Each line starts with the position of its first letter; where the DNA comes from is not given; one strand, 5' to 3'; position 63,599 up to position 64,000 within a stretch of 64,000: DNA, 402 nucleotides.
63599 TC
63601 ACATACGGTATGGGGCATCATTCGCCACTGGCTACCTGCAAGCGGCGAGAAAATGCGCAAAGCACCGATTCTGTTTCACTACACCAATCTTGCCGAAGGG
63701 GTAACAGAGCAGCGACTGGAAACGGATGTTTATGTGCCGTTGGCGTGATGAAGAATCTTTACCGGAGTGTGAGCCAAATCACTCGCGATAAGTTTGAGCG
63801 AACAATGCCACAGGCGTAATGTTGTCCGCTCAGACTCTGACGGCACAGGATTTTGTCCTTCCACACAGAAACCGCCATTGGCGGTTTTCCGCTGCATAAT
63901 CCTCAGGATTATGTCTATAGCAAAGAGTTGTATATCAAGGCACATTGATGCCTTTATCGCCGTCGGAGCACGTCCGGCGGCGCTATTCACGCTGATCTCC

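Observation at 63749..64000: Palindromic elements downstream of ygiV where K-12 carries a toxin-antitoxin locus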

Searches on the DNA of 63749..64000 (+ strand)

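Call 3: search_dna_similar(query=window:63749-64000:+, collection=ecoli_genomes, mode=near, max_rows=30, rows=spread)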
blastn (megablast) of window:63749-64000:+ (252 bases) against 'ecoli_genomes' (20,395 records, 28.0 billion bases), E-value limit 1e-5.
Records with a match: 5425; places in all: 9428; records where one place covers at least 80% of the query: 13.
Genomes with a match: 5425 of 5426; with a place that covers at least 80% of the query: 13. Places per genome that has any: lowest 1, median 2, highest 4. On chromosomes: 9426 places; on plasmids: 2.
Best place of each record, by identity: >=99% 1; 95-99% 5424.
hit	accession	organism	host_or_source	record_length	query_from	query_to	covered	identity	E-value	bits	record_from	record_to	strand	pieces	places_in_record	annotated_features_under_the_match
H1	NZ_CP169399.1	Escherichia coli strain MFDS1022581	Animal source foods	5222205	1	252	100%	100.0%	2e-128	466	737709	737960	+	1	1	hypothetical protein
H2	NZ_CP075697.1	Escherichia coli strain STEC2018-607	Homo sapiens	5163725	5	252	66%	97.6%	2e-35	288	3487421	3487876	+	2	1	none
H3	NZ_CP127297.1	Escherichia coli strain APEC20/16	Gallus gallus domesticus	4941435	5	252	66%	97.6%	2e-35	288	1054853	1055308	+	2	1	none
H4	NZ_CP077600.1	Escherichia coli O111:H8 strain 05-3004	Homo sapiens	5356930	5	252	66%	97.6%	2e-35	288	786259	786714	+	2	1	none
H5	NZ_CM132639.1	Escherichia coli strain ESBLEC_MG48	Homo sapiens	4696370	5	252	66%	97.6%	2e-35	288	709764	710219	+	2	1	none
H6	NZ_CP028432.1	Escherichia coli strain RM9975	Corvus brachyrhynchos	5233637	5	252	64%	98.8%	2e-35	288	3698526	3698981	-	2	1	none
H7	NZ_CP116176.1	Escherichia coli strain DETEC-E601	sink countertop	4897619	5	252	64%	98.8%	2e-35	288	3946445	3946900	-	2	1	none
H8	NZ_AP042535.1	Escherichia coli strain OkiPb01688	bovine feces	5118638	5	252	64%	98.8%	2e-35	288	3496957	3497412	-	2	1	none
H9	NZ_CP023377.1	Escherichia coli strain 127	canine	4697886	130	252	49%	98.4%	3e-53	217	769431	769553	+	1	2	ygiS: ABC transporter substrate-binding protein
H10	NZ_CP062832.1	Escherichia coli strain Res13-Lact-PER04-33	Sus scrofa domesticus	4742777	130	252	49%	98.4%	3e-53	217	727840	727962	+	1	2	ygiS: ABC transporter substrate-binding protein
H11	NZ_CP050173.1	Escherichia coli strain STB20-1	pig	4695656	130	252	49%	98.4%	3e-53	217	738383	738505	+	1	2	ygiS: ABC transporter substrate-binding protein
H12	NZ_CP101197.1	Escherichia coli strain EC21Z-151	Homo sapiens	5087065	130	252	49%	98.4%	3e-53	217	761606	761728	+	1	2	ygiS: ABC transporter substrate-binding protein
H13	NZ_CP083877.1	Escherichia coli strain NDM4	Homo sapiens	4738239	130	252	49%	98.4%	3e-53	217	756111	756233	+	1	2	ygiS: ABC transporter substrate-binding protein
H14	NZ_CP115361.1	Escherichia coli strain CUVET20-1667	dog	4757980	130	252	49%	98.4%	3e-53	217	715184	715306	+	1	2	ygiS: ABC transporter substrate-binding protein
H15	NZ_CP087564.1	Escherichia coli strain CM2010-0578/1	chicken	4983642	130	252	49%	98.4%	3e-53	217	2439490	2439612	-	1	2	ygiS: ABC transporter substrate-binding protein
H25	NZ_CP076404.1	Escherichia coli strain K-12 substr. AB1157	Laboratory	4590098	130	252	49%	97.6%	1e-51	211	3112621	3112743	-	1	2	ygiS: ABC transporter substrate-binding protein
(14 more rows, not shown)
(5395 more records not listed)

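Call 6: get_annotated_region(hit=H1, flank=3000)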
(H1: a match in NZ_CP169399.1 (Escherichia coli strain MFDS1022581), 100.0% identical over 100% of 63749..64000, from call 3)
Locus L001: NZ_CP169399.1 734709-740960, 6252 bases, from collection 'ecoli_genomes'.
description: Escherichia coli strain MFDS1022581 chromosome, complete genome
organism: Escherichia coli strain MFDS1022581 (NCBI taxid 562)
replicon: chromosome; assembly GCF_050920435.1
host: -; source: Animal source foods; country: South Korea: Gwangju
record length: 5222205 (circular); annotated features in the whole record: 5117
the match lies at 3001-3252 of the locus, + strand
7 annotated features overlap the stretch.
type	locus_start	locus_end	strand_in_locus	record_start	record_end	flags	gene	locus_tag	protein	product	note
CDS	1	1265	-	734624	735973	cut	qseC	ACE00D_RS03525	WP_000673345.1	quorum sensing histidine kinase QseC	-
CDS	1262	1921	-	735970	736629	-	qseB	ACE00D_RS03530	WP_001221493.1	quorum sensing response regulator transcription factor QseB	-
CDS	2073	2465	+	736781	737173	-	ygiW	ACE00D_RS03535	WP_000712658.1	OB fold stress tolerance protein YgiW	-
CDS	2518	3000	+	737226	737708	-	ygiV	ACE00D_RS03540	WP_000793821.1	AraC family transcriptional regulator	-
CDS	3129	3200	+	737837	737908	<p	-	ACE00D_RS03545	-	hypothetical protein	incomplete; partial in the middle of a contig; missing N-terminus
CDS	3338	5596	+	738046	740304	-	parC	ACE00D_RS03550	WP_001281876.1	DNA topoisomerase IV subunit A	-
CDS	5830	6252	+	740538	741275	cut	plsC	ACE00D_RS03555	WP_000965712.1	1-acylglycerol-3-phosphate O-acyltransferase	-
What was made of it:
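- On MqsA-controlled mqsRA promoter/operator: The near-identical genome has parC next (call 6).
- On ygiS pseudogene remnant: PGAP flags a partial pseudogene (call 6).
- It lies 120 nt after the ygiV stop on the same strand as parC (call 6). The sequence beyond the window in the near-identical genome is parC (call 6).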

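Call 7: get_annotated_region(hit=H25, flank=3000)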
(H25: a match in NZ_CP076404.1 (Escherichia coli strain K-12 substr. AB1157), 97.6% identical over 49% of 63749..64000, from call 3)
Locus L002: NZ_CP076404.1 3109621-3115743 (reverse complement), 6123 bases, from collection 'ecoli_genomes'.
description: Escherichia coli strain K-12 substr. AB1157 chromosome, complete genome
organism: Escherichia coli strain K-12 substr. AB1157 (NCBI taxid 562)
replicon: chromosome; assembly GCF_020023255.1
host: -; source: Laboratory; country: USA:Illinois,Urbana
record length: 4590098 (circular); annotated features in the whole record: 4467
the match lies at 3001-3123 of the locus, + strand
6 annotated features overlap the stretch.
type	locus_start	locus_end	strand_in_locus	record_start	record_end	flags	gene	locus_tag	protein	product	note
CDS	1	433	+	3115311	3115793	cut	ygiV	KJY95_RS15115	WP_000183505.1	GyrI-like domain-containing protein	-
CDS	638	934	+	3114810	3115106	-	mqsR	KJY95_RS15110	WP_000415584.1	type II toxin-antitoxin system toxin MqsR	-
CDS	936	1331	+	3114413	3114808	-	mqsA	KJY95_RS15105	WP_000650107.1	type II toxin-antitoxin system antitoxin MqsA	-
CDS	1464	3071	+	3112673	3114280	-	ygiS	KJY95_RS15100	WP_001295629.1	ABC transporter substrate-binding protein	-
CDS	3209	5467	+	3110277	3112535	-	parC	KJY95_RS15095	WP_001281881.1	DNA topoisomerase IV subunit A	-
CDS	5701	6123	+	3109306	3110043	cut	plsC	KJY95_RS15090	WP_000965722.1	1-acylglycerol-3-phosphate O-acyltransferase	-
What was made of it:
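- None beyond the K-12 gene order (call 7).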

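Call 8: get_annotated_region(hit=H2, flank=3000)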
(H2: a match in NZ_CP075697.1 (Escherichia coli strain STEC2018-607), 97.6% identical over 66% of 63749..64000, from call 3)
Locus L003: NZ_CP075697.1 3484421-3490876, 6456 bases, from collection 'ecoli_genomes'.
description: Escherichia coli strain STEC2018-607 chromosome, complete genome
organism: Escherichia coli strain STEC2018-607 (NCBI taxid 562)
replicon: chromosome; assembly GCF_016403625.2
host: Homo sapiens; source: stool; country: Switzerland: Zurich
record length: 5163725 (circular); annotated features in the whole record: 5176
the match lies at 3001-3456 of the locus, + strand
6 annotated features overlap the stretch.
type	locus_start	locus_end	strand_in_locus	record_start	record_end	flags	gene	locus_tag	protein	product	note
CDS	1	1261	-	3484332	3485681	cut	qseC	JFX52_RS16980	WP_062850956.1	quorum sensing histidine kinase QseC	-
CDS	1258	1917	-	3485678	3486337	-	qseB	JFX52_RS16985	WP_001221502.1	quorum sensing response regulator transcription factor QseB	-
CDS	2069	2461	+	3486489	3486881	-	ygiW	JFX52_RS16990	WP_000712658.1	OB fold stress tolerance protein YgiW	-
CDS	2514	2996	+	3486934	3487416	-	ygiV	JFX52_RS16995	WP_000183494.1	AraC family transcriptional regulator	-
CDS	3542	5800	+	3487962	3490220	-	parC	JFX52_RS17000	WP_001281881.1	DNA topoisomerase IV subunit A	-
CDS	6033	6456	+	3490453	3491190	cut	plsC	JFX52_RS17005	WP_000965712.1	1-acylglycerol-3-phosphate O-acyltransferase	-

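Call 16: search_dna_similar(query=L002:436-1362:+, collection=ecoli_genomes, mode=near, max_rows=12, rows=spread)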
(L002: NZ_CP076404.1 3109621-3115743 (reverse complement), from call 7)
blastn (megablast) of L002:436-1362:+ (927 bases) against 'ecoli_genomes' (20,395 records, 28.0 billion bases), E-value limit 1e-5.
Records with a match: 2299; places in all: 2313; records where one place covers at least 80% of the query: 2283.
Genomes with a match: 2299 of 5426; with a place that covers at least 80% of the query: 2283. Places per genome that has any: lowest 1, median 1, highest 2. On chromosomes: 2313 places; on plasmids: 0.
Best place of each record, by identity: >=99% 2299.
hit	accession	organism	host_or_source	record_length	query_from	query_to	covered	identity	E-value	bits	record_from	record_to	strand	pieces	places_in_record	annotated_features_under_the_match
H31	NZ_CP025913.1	Escherichia coli strain 203740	Homo sapiens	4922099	1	927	100%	100.0%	0e+0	1730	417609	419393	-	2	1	IS1 family transposase | mqsA: type II toxin-antitoxin system antitoxin MqsA | mqsR: type II toxin-antitoxin system toxin MqsR (x2)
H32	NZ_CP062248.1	Escherichia coli strain AML002_ev02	not applicable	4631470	1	927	100%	100.0%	0e+0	1712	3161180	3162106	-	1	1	mqsA: type II toxin-antitoxin system antitoxin MqsA | mqsR: type II toxin-antitoxin system toxin MqsR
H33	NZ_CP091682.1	Escherichia coli strain KKo003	river water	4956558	1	927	100%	100.0%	0e+0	1712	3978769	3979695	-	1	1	mqsA: type II toxin-antitoxin system antitoxin MqsA | mqsR: type II toxin-antitoxin system toxin MqsR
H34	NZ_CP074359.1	Escherichia coli strain XJ6.2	bovine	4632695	1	927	100%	100.0%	0e+0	1712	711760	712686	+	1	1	mqsA: type II toxin-antitoxin system antitoxin MqsA | mqsR: type II toxin-antitoxin system toxin MqsR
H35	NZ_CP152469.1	Escherichia coli strain Sel(aux)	not applicable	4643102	1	927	100%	100.0%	0e+0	1712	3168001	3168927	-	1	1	mqsA: type II toxin-antitoxin system antitoxin MqsA | mqsR: type II toxin-antitoxin system toxin MqsR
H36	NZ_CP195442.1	Escherichia coli strain 23AR0303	Homo sapiens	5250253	1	927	100%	100.0%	0e+0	1712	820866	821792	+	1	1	mqsA: type II toxin-antitoxin system antitoxin MqsA | mqsR: type II toxin-antitoxin system toxin MqsR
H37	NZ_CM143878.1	Escherichia coli strain E11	Homo sapiens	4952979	1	927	100%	100.0%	0e+0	1712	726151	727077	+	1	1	mqsA: type II toxin-antitoxin system antitoxin MqsA | mqsR: type II toxin-antitoxin system toxin MqsR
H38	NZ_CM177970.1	Escherichia coli strain B25FEP-TDT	laboratory strain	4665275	1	927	100%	100.0%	0e+0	1712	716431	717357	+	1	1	mqsA: type II toxin-antitoxin system antitoxin MqsA | mqsR: type II toxin-antitoxin system toxin MqsR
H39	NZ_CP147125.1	Escherichia coli strain KMi012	river water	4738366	1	927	100%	99.9%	0e+0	1707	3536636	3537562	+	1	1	mqsA: type II toxin-antitoxin system antitoxin MqsA | mqsR: type II toxin-antitoxin system toxin MqsR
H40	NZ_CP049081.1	Escherichia coli strain p10A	Homo sapiens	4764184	1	927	100%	99.8%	0e+0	1701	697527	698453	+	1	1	mqsA: type II toxin-antitoxin system antitoxin MqsA | mqsR: type II toxin-antitoxin system toxin MqsR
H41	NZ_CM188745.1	Escherichia coli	chicken farms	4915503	1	927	100%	99.8%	0e+0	1701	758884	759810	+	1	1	mqsA: type II toxin-antitoxin system antitoxin MqsA | mqsR: type II toxin-antitoxin system toxin MqsR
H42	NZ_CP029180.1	Escherichia coli strain H9Ecoli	Homo sapiens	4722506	865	927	7%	100.0%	1e-22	117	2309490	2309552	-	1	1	none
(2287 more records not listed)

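Call 17: search_dna_similar(query=L002:1464-3000:+, collection=ecoli_genomes, mode=near, max_rows=30, rows=spread)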
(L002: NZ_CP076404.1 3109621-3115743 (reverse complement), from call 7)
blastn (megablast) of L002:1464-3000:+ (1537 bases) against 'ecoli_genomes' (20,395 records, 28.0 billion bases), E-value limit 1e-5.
Records with a match: 4056; places in all: 4060; records where one place covers at least 80% of the query: 4053.
Genomes with a match: 4056 of 5426; with a place that covers at least 80% of the query: 4053. Places per genome that has any: lowest 1, median 1, highest 2. On chromosomes: 4059 places; on plasmids: 1.
Best place of each record, by identity: >=99% 2691; 95-99% 1364; 80-90% 1.
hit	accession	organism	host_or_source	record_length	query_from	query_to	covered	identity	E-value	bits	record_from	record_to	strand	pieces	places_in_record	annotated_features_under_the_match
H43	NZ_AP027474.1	Escherichia coli strain LR-03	Homo sapiens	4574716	1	1537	100%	100.0%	0e+0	2857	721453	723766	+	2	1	ygiS: ABC transporter substrate-binding protein | IS1-like element IS1A family transposase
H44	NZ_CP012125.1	Escherichia coli strain DH1Ec095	missing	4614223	1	1537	100%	100.0%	0e+0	2839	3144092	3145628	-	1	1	ygiS: ABC transporter substrate-binding protein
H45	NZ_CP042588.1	Escherichia coli strain PK6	Sus scrofa domesticus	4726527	1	1537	100%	100.0%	0e+0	2839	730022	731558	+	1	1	ygiS: ABC transporter substrate-binding protein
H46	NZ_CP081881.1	Escherichia coli strain WW2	sludge from the aeration tanks of urban ...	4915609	1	1537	100%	100.0%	0e+0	2839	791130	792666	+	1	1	ygiS: ABC transporter substrate-binding protein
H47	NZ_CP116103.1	Escherichia coli strain DETEC-P836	ICU patient rectal swab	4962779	1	1537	100%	100.0%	0e+0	2839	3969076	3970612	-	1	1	ygiS: ABC transporter substrate-binding protein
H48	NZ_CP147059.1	Escherichia coli strain JKHS016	hospital wastewater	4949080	1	1537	100%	100.0%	0e+0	2839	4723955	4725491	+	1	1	ygiS: ABC transporter substrate-binding protein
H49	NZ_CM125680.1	Escherichia coli strain 2020S05-013-17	not applicable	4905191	1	1537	100%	100.0%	0e+0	2839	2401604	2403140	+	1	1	ygiS: ABC transporter substrate-binding protein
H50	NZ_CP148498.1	Escherichia coli strain Z1323CEC0002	Chicken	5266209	1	1537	100%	100.0%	0e+0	2839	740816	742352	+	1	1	ygiS: ABC transporter substrate-binding protein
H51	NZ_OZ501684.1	Escherichia coli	Homo sapiens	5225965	1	1537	100%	100.0%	0e+0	2839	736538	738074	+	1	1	ygiS: ABC transporter substrate-binding protein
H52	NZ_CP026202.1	Escherichia coli strain ECONIH5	-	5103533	1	1537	100%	99.9%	0e+0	2833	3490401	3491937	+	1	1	ygiS: ABC transporter substrate-binding protein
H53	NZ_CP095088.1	Escherichia coli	Homo sapiens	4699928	1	1537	100%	99.9%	0e+0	2833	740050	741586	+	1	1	ygiS: ABC transporter substrate-binding protein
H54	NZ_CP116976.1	Escherichia coli strain CUVM53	Sus scrofa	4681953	1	1537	100%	99.9%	0e+0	2833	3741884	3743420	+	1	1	ygiS: ABC transporter substrate-binding protein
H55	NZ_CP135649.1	Escherichia coli strain TUM14664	missing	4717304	1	1537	100%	99.9%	0e+0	2833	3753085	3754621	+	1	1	ygiS: ABC transporter substrate-binding protein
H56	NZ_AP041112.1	Escherichia coli strain HR12-1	Homo sapiens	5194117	1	1537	100%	99.9%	0e+0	2833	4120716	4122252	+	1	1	ygiS: ABC transporter substrate-binding protein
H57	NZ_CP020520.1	Escherichia coli strain 190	Homo sapiens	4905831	1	1537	100%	99.9%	0e+0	2828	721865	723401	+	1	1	ygiS: ABC transporter substrate-binding protein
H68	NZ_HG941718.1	Escherichia coli O25b:H4-ST131 strain EC958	-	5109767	1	1537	100%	98.1%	0e+0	2678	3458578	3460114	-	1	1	ygiS: ABC transporter substrate-binding protein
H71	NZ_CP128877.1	Escherichia coli strain TUM14759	Homo sapiens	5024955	1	1537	100%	97.7%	0e+0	2645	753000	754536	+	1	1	ygiS: ABC transporter substrate-binding protein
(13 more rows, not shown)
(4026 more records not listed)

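Call 18: search_dna_similar(query=window:63800-63900:+, collection=ecoli_genomes, mode=near, max_rows=40, max_evalue=10)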
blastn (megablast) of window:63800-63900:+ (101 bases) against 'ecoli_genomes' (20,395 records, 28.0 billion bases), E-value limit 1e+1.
Records with a match: 13; places in all: 13; records where one place covers at least 80% of the query: 13.
Genomes with a match: 13 of 5426; with a place that covers at least 80% of the query: 13. Places per genome that has any: lowest 1, median 1, highest 1. On chromosomes: 13 places; on plasmids: 0.
Best place of each record, by identity: >=99% 12; 95-99% 1.
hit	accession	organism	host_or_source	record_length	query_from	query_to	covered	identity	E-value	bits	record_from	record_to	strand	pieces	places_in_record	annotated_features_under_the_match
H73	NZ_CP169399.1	Escherichia coli strain MFDS1022581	Animal source foods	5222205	1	101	100%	100.0%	7e-45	187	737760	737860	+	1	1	hypothetical protein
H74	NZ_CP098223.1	Escherichia coli strain Z0117EC0005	Canis lupus familiaris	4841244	2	101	99%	99.0%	1e-42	180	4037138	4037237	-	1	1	hypothetical protein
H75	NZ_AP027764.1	Escherichia coli strain 2017-02-2CC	Homo sapiens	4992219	2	101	99%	99.0%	1e-42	180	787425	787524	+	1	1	hypothetical protein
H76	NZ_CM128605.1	Escherichia coli strain E200086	Homo sapiens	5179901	2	101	99%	99.0%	1e-42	180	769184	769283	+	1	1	hypothetical protein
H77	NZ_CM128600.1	Escherichia coli strain E400634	Homo sapiens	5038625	2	101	99%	99.0%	1e-42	180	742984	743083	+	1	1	hypothetical protein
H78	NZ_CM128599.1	Escherichia coli strain E500002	Homo sapiens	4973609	2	101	99%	99.0%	1e-42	180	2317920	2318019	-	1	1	hypothetical protein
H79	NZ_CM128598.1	Escherichia coli strain E600003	Homo sapiens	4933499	2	101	99%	99.0%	1e-42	180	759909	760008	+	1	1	hypothetical protein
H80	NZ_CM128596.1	Escherichia coli strain 100117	Homo sapiens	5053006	2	101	99%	99.0%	1e-42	180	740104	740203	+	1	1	hypothetical protein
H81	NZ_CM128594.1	Escherichia coli strain 100248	Homo sapiens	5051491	2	101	99%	99.0%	1e-42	180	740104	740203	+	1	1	hypothetical protein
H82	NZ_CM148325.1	Escherichia coli strain 24A16CRGN010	Homo sapiens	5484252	2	101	99%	99.0%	1e-42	180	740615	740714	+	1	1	hypothetical protein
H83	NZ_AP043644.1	Escherichia coli strain AST85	Homo sapiens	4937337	2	101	99%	99.0%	1e-42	180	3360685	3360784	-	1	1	hypothetical protein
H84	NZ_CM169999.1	Escherichia coli strain N96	Tibetan Pig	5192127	2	101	99%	99.0%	1e-42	180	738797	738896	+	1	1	hypothetical protein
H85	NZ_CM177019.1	Escherichia coli strain RMDEC465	Homo sapiens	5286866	2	101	99%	98.0%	5e-41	174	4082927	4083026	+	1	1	hypothetical protein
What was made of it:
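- Tried and rejected: A 101-bp scar probe found only the same 13 E. coli genomes (call 18).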

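Call 20: get_annotated_region(hit=H74, flank=600)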
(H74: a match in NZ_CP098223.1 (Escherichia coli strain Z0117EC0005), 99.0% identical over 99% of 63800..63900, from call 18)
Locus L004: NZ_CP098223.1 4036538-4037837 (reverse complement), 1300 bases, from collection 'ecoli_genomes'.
description: Escherichia coli strain Z0117EC0005 chromosome, complete genome
organism: Escherichia coli strain Z0117EC0005 (NCBI taxid 562)
replicon: chromosome; assembly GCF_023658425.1
host: Canis lupus familiaris; source: -; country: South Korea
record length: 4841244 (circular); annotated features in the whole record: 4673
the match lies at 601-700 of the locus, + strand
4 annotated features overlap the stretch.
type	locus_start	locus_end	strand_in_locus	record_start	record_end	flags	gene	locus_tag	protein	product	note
CDS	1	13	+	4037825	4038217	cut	ygiW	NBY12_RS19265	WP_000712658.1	OB fold stress tolerance protein YgiW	-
CDS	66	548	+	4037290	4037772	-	ygiV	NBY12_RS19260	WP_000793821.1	AraC family transcriptional regulator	-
CDS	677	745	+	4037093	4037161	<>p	-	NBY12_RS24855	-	hypothetical protein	incomplete; partial in the middle of a contig; missing N-terminus and C-terminus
CDS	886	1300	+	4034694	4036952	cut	parC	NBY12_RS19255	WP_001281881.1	DNA topoisomerase IV subunit A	-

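Call 21: get_annotated_region(hit=H85, flank=600)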
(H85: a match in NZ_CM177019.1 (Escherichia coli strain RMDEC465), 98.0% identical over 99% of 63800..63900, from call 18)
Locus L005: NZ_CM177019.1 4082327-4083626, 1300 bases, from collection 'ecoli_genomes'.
description: Escherichia coli strain RMDEC465 chromosome, whole genome shotgun sequence
organism: Escherichia coli strain RMDEC465 (NCBI taxid 562)
replicon: chromosome; assembly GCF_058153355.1
host: Homo sapiens; source: stool; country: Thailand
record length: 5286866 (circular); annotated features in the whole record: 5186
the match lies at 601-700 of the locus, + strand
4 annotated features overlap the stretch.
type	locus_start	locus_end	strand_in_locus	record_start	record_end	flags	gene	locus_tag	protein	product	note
CDS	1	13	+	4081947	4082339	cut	ygiW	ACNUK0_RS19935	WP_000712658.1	OB fold stress tolerance protein YgiW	-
CDS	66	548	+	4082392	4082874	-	ygiV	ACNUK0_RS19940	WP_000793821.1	AraC family transcriptional regulator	-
CDS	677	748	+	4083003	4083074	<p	-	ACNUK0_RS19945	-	hypothetical protein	incomplete; partial in the middle of a contig; missing N-terminus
CDS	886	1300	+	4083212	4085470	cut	parC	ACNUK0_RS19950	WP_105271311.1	DNA topoisomerase IV subunit A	-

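Call 22: get_annotated_region(hit=H84, flank=600)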
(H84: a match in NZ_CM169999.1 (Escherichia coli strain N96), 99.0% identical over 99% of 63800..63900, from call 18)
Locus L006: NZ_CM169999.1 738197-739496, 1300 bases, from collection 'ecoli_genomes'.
description: Escherichia coli strain N96 chromosome, whole genome shotgun sequence
organism: Escherichia coli strain N96 (NCBI taxid 562)
replicon: chromosome; assembly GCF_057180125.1
host: Tibetan Pig; source: feces; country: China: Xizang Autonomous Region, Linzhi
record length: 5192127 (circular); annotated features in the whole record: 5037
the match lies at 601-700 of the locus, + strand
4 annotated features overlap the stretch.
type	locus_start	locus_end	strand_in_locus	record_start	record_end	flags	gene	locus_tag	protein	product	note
CDS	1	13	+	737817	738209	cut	ygiW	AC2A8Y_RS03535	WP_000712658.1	OB fold stress tolerance protein YgiW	-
CDS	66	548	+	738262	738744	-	ygiV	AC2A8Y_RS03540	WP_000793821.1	AraC family transcriptional regulator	-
CDS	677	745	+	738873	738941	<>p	-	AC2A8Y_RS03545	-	hypothetical protein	incomplete; partial in the middle of a contig; missing N-terminus and C-terminus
CDS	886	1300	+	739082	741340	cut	parC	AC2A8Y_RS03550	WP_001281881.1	DNA topoisomerase IV subunit A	-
